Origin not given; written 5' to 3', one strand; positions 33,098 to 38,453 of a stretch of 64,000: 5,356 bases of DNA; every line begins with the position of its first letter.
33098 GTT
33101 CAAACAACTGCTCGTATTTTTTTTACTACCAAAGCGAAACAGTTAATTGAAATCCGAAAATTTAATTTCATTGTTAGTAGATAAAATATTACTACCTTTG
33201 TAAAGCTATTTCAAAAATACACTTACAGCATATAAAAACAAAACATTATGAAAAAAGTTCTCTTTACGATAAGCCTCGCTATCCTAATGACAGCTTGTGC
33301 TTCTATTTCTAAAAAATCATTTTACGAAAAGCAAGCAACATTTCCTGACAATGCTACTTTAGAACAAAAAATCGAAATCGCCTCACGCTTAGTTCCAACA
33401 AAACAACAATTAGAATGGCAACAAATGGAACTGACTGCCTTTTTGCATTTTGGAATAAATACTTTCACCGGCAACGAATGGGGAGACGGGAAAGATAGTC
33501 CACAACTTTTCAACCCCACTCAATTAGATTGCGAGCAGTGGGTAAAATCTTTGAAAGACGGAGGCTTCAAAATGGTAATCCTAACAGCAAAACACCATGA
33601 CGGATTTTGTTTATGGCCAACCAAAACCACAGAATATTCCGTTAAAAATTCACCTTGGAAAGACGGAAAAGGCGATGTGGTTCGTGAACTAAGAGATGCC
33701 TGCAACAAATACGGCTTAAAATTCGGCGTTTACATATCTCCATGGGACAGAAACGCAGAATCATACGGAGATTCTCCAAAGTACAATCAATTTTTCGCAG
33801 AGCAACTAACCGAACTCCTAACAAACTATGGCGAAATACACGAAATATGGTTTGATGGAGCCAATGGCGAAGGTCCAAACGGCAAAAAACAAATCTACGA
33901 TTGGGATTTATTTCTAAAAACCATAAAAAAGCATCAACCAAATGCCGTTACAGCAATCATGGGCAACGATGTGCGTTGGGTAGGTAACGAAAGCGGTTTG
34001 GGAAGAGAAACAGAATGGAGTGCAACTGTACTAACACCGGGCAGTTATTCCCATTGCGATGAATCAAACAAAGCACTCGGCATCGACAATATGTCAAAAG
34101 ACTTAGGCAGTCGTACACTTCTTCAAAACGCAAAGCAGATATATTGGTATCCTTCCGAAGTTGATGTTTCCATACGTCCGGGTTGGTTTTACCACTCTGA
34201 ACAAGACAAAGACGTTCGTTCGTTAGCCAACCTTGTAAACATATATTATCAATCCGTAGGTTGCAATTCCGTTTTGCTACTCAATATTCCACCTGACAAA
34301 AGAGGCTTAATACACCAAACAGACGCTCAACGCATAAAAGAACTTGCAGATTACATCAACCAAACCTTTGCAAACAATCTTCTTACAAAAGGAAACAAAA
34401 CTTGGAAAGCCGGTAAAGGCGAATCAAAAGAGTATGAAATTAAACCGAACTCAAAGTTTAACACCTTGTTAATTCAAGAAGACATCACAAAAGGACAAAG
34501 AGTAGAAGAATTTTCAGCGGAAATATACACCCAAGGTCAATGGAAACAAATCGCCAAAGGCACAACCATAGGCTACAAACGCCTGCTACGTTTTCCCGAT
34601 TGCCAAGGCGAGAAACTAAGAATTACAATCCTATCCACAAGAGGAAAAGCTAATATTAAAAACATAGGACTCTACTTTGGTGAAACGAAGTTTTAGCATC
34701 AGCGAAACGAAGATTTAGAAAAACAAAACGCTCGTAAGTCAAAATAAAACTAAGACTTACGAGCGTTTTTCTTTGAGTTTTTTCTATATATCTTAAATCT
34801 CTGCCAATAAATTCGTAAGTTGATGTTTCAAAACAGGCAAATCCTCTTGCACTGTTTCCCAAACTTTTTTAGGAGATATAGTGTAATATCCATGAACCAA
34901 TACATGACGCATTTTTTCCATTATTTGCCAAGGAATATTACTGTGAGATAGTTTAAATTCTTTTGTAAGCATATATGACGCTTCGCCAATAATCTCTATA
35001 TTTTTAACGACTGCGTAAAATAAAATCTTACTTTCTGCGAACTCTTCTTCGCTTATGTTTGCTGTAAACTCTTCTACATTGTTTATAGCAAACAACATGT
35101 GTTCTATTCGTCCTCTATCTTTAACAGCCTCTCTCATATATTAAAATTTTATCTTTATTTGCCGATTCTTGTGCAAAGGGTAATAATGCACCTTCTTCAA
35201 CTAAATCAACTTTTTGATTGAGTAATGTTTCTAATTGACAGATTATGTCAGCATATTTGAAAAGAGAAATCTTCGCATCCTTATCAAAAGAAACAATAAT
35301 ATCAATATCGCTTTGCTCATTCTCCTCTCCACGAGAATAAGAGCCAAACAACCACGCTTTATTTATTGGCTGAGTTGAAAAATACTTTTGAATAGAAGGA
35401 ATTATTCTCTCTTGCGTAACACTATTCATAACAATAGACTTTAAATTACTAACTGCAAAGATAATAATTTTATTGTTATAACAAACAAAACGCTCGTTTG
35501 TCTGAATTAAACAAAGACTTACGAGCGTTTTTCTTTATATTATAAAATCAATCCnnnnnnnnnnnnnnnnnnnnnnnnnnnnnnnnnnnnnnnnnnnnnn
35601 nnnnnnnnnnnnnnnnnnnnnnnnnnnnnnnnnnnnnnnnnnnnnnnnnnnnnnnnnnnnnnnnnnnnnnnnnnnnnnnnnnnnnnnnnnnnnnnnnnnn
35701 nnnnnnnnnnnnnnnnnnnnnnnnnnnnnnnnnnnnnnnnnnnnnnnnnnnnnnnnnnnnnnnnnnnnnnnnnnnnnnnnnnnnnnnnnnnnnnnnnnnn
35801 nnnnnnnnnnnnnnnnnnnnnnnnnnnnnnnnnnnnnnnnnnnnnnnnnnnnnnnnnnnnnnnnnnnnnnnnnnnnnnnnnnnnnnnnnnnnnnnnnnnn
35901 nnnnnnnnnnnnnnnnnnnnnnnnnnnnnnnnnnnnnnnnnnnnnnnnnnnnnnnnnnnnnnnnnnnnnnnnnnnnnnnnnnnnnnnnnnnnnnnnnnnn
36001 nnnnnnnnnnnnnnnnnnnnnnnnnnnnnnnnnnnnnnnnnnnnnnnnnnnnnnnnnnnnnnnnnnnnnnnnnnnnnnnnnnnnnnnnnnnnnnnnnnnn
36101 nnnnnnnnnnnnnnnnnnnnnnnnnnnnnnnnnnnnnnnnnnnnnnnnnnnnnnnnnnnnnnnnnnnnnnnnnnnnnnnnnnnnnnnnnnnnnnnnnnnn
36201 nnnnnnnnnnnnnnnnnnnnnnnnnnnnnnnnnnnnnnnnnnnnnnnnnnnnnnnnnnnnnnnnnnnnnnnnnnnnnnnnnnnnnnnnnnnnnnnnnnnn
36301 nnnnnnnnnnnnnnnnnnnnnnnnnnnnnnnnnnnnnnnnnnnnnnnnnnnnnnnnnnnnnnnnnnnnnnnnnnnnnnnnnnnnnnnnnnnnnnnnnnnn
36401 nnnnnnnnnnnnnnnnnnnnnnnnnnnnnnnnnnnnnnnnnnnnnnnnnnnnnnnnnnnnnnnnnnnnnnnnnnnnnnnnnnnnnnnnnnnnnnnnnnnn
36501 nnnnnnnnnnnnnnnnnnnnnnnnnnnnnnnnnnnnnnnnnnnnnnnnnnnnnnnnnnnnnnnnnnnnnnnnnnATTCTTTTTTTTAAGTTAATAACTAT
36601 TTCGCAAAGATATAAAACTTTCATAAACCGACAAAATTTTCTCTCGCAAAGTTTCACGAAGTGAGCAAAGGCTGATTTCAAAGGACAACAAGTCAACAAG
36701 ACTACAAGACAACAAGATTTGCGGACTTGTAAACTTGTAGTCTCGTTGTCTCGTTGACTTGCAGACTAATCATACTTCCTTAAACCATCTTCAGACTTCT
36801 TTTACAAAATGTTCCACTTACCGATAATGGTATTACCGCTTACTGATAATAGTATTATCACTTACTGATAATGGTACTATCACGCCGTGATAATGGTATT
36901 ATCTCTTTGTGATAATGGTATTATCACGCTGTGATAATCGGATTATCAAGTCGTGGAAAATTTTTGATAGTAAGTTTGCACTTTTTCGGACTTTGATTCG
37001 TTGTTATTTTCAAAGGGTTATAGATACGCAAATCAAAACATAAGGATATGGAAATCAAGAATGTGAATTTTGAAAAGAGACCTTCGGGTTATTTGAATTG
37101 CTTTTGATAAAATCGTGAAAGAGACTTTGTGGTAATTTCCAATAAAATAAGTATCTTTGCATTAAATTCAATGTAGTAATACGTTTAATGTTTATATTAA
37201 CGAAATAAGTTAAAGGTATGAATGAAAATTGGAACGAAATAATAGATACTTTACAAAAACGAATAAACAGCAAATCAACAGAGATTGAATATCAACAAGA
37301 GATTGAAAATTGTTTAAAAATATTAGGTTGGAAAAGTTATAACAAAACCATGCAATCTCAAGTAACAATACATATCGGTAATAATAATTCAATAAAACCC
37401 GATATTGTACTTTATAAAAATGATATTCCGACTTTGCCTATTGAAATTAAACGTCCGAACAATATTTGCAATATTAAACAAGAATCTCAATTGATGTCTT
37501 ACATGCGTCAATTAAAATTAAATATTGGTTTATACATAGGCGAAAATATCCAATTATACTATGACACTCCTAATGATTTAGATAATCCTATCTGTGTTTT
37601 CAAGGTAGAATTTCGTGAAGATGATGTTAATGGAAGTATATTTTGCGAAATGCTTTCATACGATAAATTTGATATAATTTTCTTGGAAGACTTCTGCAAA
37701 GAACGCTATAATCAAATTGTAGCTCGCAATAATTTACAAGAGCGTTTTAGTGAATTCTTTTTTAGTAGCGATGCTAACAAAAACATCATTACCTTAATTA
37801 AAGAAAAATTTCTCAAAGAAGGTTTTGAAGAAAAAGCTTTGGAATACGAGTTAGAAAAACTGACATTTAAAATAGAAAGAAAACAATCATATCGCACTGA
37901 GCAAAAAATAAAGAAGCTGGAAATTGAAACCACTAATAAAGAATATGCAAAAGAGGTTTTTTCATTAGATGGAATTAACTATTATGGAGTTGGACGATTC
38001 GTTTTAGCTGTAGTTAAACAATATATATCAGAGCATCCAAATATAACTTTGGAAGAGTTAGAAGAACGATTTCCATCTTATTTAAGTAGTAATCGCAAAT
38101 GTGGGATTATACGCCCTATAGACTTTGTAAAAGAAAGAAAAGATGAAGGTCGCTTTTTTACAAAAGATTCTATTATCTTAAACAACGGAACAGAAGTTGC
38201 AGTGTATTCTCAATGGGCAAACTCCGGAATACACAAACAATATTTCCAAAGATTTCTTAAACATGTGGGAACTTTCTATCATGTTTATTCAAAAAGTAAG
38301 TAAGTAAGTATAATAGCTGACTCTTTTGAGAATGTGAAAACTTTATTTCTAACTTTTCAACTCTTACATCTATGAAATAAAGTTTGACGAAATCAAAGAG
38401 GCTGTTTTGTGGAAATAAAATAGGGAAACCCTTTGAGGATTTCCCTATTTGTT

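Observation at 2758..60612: Dispersed family of head-to-tail 21-nt units filling many intergenic regions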

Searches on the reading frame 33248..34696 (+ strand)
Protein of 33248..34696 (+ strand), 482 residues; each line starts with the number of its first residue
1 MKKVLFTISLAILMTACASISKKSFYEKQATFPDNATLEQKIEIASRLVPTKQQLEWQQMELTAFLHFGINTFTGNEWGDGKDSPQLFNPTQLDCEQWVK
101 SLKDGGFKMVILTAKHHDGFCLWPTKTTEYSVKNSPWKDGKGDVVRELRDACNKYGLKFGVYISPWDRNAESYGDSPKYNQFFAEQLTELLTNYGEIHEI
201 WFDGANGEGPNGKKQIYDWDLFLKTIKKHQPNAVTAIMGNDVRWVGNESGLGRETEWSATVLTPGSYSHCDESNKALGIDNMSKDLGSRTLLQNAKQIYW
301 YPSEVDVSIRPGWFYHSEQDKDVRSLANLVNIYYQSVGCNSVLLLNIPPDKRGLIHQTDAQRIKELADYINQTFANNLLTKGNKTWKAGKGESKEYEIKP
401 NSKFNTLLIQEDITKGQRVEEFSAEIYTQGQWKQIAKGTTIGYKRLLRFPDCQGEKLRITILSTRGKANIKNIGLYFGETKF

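Call 66: search_protein_families(library=pfam, proteins=[window:33248-34696:+], max_evalue=0.00001)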
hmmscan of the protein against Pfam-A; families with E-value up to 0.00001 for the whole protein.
window:33248-34696:+ (482 aa): 1 family
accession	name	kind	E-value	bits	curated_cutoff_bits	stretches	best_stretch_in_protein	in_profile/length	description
PF01120.23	Alpha_L_fucos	-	1e-42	147.3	25.2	1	82-372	83-342/345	Alpha-L-fucosidase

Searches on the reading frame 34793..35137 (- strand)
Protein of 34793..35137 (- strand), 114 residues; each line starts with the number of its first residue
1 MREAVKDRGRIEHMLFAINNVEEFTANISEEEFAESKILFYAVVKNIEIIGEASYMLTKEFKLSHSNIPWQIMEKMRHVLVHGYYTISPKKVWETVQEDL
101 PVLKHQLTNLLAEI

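Call 29: search_protein_families(library=pfam, proteins=[window:34793-35137:-], max_evalue=0.01)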
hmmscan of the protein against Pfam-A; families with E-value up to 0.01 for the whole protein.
window:34793-35137:- (114 aa): 1 family
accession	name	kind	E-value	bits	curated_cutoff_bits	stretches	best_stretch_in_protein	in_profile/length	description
PF01934.22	HepT-like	-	1.3e-23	83.4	23.5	1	16-108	3-118/120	Ribonuclease HepT-like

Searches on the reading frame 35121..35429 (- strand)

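Call 29: search_protein_families(library=pfam, proteins=[window:35121-35429:-], max_evalue=0.01)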
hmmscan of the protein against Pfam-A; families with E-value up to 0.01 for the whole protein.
window:35121-35429:- (102 aa): 3 families
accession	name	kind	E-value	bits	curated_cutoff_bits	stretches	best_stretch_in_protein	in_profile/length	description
PF18765.7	Polbeta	-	2.5e-16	60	26.9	1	13-100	3-90/93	Polymerase beta, Nucleotidyltransferase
PF01909.29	NTP_transf_2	-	7e-15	55.6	21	1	17-96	8-92/93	Nucleotidyltransferase domain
PF22600.2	MTPAP-like_central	-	0.0012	19.4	27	1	11-74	31-90/139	Poly(A) RNA polymerase, mitochondrial-like, central palm domain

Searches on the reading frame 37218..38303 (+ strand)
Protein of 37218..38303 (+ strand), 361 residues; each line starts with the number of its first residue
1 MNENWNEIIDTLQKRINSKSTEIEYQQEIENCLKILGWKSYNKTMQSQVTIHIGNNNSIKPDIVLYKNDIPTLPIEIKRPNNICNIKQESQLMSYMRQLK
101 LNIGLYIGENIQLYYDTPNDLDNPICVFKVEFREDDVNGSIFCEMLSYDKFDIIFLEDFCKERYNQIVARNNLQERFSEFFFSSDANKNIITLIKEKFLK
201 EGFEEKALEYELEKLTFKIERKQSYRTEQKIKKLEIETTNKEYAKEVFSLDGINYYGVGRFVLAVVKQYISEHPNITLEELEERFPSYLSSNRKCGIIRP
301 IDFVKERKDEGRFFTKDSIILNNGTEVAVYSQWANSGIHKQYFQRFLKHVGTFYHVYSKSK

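Call 29: search_protein_families(library=pfam, proteins=[window:37218-38303:+], max_evalue=0.01)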
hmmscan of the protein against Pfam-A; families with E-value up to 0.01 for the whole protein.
window:37218-38303:+ (361 aa): 2 families
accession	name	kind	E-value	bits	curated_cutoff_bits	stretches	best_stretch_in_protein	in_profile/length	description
PF04313.20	HSDR_N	-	4.1e-06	27.2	25.1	1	44-117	113-192/198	Type I restriction enzyme R protein N terminus (HSDR_N)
PF13588.12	HSDR_N_2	-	0.00025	21.5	25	1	43-103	22-82/110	Type I restriction enzyme R protein N terminus (HSDR_N)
